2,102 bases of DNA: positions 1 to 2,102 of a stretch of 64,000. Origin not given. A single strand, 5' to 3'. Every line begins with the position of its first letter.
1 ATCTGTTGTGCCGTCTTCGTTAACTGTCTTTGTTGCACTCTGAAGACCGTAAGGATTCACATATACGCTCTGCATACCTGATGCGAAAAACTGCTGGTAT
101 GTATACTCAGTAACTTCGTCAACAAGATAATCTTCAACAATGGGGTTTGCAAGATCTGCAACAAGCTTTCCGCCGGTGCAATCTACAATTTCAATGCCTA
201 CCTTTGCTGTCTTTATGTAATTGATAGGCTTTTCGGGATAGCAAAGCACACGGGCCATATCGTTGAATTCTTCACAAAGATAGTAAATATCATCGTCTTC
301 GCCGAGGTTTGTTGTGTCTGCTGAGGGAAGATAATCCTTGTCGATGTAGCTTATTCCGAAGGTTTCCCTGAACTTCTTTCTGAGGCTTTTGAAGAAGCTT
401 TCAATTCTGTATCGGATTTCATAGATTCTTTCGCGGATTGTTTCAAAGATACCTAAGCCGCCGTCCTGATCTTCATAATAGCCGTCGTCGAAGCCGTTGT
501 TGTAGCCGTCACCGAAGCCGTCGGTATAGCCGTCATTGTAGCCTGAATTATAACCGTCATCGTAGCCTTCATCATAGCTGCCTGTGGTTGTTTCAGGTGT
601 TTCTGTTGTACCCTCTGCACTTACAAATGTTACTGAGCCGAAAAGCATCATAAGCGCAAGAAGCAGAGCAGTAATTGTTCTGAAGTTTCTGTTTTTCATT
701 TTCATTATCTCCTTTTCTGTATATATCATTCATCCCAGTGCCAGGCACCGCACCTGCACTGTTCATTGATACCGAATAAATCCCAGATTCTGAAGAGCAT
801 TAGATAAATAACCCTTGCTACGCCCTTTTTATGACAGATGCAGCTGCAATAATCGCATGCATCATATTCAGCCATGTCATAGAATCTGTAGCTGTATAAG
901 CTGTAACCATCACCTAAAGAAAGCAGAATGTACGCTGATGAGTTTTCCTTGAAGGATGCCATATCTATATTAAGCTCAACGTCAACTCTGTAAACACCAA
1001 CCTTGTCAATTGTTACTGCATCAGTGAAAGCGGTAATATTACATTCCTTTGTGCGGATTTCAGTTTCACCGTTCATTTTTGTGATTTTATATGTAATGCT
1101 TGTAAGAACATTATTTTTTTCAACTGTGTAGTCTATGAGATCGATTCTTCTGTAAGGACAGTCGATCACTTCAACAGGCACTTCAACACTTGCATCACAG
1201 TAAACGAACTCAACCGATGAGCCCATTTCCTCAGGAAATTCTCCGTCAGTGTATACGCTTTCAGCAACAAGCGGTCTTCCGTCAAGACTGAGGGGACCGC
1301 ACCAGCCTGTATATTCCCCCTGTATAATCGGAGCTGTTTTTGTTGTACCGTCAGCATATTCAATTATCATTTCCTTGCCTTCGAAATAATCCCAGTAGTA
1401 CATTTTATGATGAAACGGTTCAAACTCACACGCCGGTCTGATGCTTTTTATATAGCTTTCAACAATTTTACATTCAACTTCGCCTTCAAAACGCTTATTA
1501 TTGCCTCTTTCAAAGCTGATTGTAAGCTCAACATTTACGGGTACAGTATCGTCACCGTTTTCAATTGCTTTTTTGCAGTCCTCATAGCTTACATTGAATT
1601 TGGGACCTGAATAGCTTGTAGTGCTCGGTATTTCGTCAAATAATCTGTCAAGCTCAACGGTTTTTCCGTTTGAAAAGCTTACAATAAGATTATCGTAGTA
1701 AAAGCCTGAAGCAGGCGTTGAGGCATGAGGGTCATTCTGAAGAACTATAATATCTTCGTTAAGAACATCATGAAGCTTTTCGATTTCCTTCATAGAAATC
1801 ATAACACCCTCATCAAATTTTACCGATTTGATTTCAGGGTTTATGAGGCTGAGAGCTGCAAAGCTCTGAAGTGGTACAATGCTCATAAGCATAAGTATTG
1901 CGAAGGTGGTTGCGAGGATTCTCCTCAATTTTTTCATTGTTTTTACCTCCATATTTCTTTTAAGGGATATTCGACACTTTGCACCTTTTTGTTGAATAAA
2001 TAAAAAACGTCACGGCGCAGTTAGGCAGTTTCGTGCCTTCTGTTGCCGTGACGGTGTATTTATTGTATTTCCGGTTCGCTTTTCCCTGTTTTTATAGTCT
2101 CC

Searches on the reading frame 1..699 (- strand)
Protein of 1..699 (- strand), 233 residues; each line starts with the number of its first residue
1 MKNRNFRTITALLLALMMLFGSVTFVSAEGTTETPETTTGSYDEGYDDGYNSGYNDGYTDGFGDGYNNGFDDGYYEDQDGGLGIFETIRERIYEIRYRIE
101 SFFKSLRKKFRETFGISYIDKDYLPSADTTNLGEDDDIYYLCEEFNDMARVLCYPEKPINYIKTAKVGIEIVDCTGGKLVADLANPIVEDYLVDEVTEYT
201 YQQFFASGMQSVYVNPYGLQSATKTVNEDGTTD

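Call 10: search_protein_families(library=pfam, proteins=[window:1-699:-], max_evalue=1)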
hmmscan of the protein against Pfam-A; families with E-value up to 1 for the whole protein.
window:1-699:- (233 aa): 1 family
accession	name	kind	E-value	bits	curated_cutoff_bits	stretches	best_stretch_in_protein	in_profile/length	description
PF09811.14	Yae1_N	-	3.1e-05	24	27.5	1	42-75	2-35/39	Essential protein Yae1, N terminal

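Call 11: search_protein_families(library=ncbifam, proteins=[window:1-699:-], max_evalue=1)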
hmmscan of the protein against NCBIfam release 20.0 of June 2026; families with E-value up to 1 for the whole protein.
window:1-699:- (233 aa): 6 families
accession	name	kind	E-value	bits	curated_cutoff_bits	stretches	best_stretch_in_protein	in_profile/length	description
NF004270.2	PRK05687.2-1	equivalog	5.2e-06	26.2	180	1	42-82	47-87/223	flagellar assembly protein FliH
NF009925.1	PRK13386.1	equivalog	8.7e-06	25.2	192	1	41-106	42-104/228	flagellar assembly protein FliH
NF004266.1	PRK05687.1-1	equivalog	7.9e-05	22.2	260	1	43-99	55-111/230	flagellar assembly protein FliH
NF004267.1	PRK05687.1-3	equivalog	9.7e-05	21.6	293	1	39-102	73-137/266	flagellar assembly protein FliH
NF007769.1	PRK10455.1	equivalog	0.15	12.3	174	1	7-39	2-34/160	ATP-independent periplasmic protein-refolding chaperone Spy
NF005198.1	PRK06669.1-3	equivalog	0.96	8.6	200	0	37-63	130-156/299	flagellar assembly protein FliH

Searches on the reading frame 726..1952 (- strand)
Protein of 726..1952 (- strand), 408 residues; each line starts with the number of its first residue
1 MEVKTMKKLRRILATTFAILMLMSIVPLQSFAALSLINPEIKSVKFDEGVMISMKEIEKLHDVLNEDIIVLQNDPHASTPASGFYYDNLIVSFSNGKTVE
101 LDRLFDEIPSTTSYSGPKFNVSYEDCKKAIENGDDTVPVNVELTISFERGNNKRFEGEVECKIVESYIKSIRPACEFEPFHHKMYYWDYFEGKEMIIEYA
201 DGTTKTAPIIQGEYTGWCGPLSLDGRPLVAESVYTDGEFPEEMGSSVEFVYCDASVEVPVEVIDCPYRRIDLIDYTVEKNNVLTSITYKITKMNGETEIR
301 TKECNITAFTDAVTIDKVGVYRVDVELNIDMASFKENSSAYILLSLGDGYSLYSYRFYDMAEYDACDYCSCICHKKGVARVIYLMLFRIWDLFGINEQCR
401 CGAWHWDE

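Call 10: search_protein_families(library=pfam, proteins=[window:726-1952:-], max_evalue=1)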
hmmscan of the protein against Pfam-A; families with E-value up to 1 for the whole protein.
window:726-1952:- (408 aa): 1 family
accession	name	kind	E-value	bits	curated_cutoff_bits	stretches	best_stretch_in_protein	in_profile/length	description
PF25119.1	HSNSD_N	-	0.064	13.3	27.4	1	265-353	77-165/215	Heparan sulfate-N-deacetylase, N-terminal domain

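Call 11: search_protein_families(library=ncbifam, proteins=[window:726-1952:-], max_evalue=1)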
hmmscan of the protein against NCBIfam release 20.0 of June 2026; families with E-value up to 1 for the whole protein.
window:726-1952:- (408 aa): 0 families

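Call 13: find_homologous_proteins(query=window:726-1952:-, max_evalue=0.001)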
Query window:726-1952:- (408 aa): 24 proteins with E <= 0.001 among 3411 candidates.
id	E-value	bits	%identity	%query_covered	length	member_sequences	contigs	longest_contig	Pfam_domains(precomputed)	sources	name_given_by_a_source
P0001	7.9e-254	860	94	99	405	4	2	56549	-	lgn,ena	-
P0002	1.0e-253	860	93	99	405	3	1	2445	-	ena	-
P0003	1.6e-252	856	94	99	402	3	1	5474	-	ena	-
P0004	8.3e-251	850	91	99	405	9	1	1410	-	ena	-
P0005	1.1e-250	850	92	99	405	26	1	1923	-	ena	-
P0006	1.2e-247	840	91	99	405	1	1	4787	-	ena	-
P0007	4.1e-243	825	90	98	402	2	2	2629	-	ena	-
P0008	2.8e-235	799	85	100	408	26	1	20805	-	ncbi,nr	ncbi:MAG: hypothetical protein IKB12_04925 [Clostridia bacterium]|nr:hypothetical protein [Clostridi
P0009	1.4e-232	790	83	99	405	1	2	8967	-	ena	-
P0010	3.9e-232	789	83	99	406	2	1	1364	-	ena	-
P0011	1.6e-229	780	84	99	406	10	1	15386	-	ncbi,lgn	-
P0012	4.3e-229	779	84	99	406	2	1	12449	-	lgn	-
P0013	1.8e-225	767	82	98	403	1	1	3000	-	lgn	-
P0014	8.6e-225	765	82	99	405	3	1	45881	-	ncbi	-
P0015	1.1e-221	754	87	94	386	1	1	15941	-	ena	-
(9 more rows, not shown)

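Call 28: find_encoding_contigs(protein=P0001, flank=10000, max_places=4)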
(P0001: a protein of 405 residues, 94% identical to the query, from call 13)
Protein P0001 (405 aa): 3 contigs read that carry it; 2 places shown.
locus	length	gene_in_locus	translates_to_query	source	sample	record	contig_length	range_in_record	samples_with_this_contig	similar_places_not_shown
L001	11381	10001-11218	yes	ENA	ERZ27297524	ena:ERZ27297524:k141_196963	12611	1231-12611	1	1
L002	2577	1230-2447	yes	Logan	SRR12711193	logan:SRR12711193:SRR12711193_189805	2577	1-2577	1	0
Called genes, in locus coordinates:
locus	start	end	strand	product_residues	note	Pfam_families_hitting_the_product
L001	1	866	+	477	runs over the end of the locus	PF14587:Glyco_hydr_30_2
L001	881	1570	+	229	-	PF00596:Aldolase_II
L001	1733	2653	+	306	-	PF00701:DHDPS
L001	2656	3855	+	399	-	PF07221:GlcNAc_2-epim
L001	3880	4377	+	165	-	PF01613:Flavin_Reduct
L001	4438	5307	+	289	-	PF03372:Exo_endo_phos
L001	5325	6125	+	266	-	PF04474:DUF554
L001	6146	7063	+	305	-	PF00892:EamA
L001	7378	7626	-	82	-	PF12637:TSCPD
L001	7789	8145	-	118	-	-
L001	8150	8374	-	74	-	-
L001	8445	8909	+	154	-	PF00149:Metallophos (weak), PF12850:Metallophos_2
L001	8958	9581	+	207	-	PF01569:PAP2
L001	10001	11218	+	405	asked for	-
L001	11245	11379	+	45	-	?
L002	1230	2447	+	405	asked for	-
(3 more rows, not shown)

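Call 48: find_encoding_contigs(protein=P0014, flank=10000, max_places=2)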
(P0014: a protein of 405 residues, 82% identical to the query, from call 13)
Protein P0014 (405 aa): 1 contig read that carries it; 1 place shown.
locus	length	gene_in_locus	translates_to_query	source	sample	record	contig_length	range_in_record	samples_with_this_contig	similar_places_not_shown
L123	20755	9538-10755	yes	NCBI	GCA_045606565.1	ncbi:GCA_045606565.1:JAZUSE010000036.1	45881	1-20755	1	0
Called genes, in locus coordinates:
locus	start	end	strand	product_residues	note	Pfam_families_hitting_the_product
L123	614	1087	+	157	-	-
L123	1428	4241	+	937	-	PF13306:LRR_5, PF13855:LRR_8 (faint), PF13306:LRR_5, PF00041:fn3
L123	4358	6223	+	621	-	PF00188:CAP, PF00041:fn3 (weak), PF25833:Fn3_SaeA_3rd (faint), PF00041:fn3 (weak)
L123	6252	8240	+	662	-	PF00041:fn3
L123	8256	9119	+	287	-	-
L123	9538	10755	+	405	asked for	-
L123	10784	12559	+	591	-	-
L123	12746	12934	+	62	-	-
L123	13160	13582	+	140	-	PF00164:Ribosom_S12_S23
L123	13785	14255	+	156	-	PF00177:Ribosomal_S7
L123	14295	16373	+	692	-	PF00009:GTP_EFTU, PF03144:GTP_EFTU_D2, PF22042:EF-G_D2, PF14492:EFG_III, PF16658:RF3_C (weak), PF03764:EFG_IV, PF00679:EFG_C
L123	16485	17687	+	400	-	PF00009:GTP_EFTU, PF03144:GTP_EFTU_D2, PF03143:GTP_EFTU_D3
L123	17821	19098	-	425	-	PF01743:PolyA_pol, PF12627:PolyA_pol_RNAbd, PF01966:HD (weak), PF13735:tRNA_NucTran2_2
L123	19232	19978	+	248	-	-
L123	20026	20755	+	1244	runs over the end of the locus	PF21910:GH85_C (faint), PF00041:fn3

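Call 49: find_encoding_contigs(protein=P0008, flank=10000, max_places=2)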
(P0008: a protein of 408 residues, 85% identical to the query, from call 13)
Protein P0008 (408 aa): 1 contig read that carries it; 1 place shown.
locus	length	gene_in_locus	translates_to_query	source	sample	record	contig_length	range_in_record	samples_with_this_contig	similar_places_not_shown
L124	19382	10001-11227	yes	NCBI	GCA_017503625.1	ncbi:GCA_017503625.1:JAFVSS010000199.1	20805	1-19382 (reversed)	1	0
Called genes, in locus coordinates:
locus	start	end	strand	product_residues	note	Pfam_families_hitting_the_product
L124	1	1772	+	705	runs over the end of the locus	PF00041:fn3, PF21910:GH85_C (faint), PF00041:fn3 (weak)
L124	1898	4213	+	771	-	PF13306:LRR_5, PF13855:LRR_8 (faint), PF13306:LRR_5, PF00041:fn3, PF21910:GH85_C (faint), PF00041:fn3 (weak)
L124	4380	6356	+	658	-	PF00041:fn3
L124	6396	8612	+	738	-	PF13306:LRR_5, PF13855:LRR_8 (faint), PF05725:FNIP (faint), PF13306:LRR_5, PF00041:fn3 (weak)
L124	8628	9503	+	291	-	-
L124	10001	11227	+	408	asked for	-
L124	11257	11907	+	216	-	-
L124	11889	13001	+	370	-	-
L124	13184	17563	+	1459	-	PF13306:LRR_5, PF13855:LRR_8 (faint), PF13306:LRR_5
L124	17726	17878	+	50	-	-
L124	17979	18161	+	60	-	-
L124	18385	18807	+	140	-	PF00164:Ribosom_S12_S23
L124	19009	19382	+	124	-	PF00177:Ribosomal_S7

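Call 62: find_encoding_contigs(protein=window:726-1952:-, flank=10000, max_places=3)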
Protein window:726-1952:- (408 aa): no gene with exactly this product is on record in the collection.

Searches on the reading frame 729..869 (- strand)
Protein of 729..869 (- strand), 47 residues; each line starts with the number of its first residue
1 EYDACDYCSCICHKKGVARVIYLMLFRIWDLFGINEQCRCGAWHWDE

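Call 17: find_homologous_proteins(query=A2, max_evalue=0.01)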
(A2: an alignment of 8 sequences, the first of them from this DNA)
Query A2 (8 sequences): no candidate shares three 5-residue words with the query. No homologue found.

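Call 22: search_protein_representatives(alignment_id=A2)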
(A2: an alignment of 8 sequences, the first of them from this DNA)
Query: 8 sequences, 47 profile positions. Proteins with E-value up to 0.001 (for the whole library): 982; up to 1e-10: 8; up to 1e-30: 0. The best 150 are listed.
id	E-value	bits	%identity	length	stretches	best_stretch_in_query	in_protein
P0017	3.8e-23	97.2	-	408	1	1-47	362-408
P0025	3.5e-17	78.2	-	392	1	1-45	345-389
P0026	2.0e-16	75.7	-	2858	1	2-47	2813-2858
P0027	2.8e-15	72.0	-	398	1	6-45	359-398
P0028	2.7e-13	65.7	-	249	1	7-47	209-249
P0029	2.9e-13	65.6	-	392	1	4-47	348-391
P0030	1.5e-11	60.1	-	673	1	6-44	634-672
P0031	7.4e-11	57.9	-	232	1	3-44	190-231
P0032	1.2e-10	57.2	-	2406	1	7-42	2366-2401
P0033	2.3e-10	56.3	-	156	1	5-45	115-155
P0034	6.7e-10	54.8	-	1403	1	7-42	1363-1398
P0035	6.8e-10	54.8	-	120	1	5-44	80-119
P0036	7.4e-10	54.7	-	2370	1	7-42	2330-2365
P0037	8.5e-10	54.5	-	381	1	4-45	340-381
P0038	9.6e-10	54.3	-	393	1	3-44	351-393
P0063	8.7e-09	51.3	-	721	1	2-44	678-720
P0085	2.8e-08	49.6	-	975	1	5-44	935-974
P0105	5.9e-08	48.6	-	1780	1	6-44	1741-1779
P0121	9.9e-08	47.9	-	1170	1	5-44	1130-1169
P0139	2.2e-07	46.8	-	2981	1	3-44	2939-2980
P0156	3.3e-07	46.2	-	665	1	2-44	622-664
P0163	3.8e-07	46.0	-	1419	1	5-44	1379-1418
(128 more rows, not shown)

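Call 46: list_cluster_members(proteins=[P0026, P0032, P0156, P0085, P0163, P0139, P0105, P0121, P0063, P0176])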
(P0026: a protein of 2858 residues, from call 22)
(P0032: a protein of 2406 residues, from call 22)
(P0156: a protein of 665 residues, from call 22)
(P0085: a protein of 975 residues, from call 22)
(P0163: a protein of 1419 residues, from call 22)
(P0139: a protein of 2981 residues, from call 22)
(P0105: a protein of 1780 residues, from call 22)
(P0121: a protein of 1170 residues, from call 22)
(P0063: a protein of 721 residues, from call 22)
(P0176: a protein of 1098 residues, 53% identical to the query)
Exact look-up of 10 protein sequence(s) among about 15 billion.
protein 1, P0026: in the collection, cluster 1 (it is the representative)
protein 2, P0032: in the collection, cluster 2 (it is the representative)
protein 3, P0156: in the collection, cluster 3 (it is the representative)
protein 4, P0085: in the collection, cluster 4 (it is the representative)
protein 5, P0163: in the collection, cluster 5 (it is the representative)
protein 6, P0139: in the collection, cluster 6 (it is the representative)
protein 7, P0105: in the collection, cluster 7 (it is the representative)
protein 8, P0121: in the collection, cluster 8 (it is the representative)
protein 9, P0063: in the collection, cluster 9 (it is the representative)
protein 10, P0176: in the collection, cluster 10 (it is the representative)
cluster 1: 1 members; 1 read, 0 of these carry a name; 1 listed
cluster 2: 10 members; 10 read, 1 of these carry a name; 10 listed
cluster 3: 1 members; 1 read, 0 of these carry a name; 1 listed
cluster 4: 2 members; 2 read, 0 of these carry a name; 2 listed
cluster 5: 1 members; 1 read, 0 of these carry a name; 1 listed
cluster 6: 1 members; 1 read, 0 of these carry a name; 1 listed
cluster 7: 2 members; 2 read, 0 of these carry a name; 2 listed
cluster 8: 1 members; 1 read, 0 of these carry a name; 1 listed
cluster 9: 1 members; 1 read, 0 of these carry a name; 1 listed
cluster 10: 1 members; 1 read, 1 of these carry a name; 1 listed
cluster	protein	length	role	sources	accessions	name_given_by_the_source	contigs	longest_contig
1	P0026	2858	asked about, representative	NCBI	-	-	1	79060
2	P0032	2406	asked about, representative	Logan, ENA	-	-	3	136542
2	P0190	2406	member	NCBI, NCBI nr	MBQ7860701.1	MAG: hypothetical protein IJ349_00670 [Clostridia bacterium] | hypothetical protein [Clostridia bacterium]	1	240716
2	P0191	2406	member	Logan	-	-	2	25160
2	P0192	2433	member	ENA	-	-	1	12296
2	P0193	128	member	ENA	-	-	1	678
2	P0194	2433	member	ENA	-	-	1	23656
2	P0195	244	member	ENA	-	-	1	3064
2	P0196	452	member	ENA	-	-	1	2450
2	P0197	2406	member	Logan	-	-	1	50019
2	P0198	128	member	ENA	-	-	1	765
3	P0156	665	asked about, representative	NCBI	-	-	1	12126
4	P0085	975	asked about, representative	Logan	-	-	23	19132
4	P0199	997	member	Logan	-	-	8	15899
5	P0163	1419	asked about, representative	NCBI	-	-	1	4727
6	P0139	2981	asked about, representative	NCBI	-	-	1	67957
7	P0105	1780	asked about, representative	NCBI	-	-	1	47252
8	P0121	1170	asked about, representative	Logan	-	-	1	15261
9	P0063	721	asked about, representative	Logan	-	-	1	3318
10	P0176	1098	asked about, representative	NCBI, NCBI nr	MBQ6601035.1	MAG: hypothetical protein IIX36_05270, partial [Clostridia bacterium] | hypothetical protein [Clostridia bacterium]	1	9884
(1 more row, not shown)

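Call 60: find_encoding_contigs(protein=P0026, flank=10000, max_places=2)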
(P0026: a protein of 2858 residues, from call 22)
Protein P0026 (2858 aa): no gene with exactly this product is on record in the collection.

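Call 63: predict_structure(alignment_id=A4)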
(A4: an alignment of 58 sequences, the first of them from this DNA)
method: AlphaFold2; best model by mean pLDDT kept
length: 47 residues; sequences in the alignment: 58
mean_pLDDT: 77.3   pTM: 0.52
mean pLDDT of the five models: 77.3, 76.7, 73.6, 70.7, 70.6
residues with pLDDT >= 90: 7; 70-90: 30; 50-70: 8; < 50: 2
segments of 3 or more residues with pLDDT < 50: none
pLDDT, mean of each block of 10 residues (from residue 1): 58 85 89 82 71
secondary structure, 60 per line:
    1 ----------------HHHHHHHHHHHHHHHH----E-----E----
elements in order: H17-32

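Call 66: fold_search(model_id=the predicted structure, library=pdb)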
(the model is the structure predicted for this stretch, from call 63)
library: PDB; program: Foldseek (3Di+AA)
matches with E <= 10: 1; with E <= 0.001: 0
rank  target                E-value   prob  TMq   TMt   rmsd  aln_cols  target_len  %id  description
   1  4v7h_AT               6.7e+00  0.09  0.41  0.17   5.0        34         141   18  Structure of the 80S rRNA and proteins and P/E tRNA for eukaryotic ribosome based on cryo-EM map of Thermomyces lanug (released 2014-07-09)

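Call 67: search_solved_structures(query=A4, max_evalue=10)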
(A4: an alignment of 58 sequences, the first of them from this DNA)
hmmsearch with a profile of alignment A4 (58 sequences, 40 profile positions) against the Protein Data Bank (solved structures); distinct sequences matched with E-value up to 10: 1.
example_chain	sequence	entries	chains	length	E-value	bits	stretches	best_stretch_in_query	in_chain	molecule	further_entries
2nxp_A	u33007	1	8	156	0.7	13.4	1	2-24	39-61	Transcription initiation factor TFIID subunit 5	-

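Call 80: search_protein_families(library=pfam, proteins=[P0026], max_evalue=0.001)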
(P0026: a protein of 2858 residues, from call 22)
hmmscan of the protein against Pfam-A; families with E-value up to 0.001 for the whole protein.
P0026 (2858 aa): 1 family
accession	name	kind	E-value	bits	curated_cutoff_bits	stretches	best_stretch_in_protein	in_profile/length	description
PF09479.16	Flg_new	-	1.8e-12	47.6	27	0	283-355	1-65/65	Listeria-Bacteroides repeat domain (List_Bact_rpt)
